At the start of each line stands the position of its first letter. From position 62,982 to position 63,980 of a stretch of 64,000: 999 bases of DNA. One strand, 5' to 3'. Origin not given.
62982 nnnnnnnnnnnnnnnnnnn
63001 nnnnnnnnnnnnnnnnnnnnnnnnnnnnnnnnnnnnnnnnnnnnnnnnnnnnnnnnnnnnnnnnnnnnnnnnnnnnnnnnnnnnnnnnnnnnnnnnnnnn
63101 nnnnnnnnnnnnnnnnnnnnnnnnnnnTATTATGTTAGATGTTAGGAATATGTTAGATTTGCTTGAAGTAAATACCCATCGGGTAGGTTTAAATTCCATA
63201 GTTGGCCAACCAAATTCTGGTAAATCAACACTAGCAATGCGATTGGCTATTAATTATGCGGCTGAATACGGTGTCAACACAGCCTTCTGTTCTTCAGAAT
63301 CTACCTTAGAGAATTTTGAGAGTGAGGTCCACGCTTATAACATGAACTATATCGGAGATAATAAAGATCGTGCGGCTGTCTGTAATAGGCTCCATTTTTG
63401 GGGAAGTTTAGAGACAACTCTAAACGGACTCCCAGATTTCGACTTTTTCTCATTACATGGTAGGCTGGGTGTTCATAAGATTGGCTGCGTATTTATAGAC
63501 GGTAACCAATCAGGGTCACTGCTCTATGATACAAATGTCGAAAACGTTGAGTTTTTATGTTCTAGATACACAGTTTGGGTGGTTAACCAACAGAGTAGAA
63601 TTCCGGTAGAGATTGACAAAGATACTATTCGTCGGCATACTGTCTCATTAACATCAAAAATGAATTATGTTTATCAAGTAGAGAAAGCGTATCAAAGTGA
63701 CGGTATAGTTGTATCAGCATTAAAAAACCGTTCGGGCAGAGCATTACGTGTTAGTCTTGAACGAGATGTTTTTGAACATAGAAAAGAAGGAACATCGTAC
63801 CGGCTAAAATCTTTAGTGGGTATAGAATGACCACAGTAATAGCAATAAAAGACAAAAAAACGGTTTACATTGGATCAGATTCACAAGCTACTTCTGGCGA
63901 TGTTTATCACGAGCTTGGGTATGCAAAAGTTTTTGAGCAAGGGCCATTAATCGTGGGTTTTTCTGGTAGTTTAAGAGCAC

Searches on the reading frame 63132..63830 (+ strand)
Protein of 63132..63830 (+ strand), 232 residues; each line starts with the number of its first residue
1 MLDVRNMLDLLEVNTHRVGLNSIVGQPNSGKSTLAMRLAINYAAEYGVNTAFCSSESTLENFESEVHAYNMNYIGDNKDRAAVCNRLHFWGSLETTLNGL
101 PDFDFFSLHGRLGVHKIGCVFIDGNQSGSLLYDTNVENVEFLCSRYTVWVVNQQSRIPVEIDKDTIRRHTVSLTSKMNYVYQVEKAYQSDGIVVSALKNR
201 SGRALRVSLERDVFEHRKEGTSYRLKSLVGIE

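Call 92: find_encoding_contigs(protein=window:63132-63830:+, flank=10000, max_places=2)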
Protein window:63132-63830:+ (232 aa): no gene with exactly this product is on record in the collection.
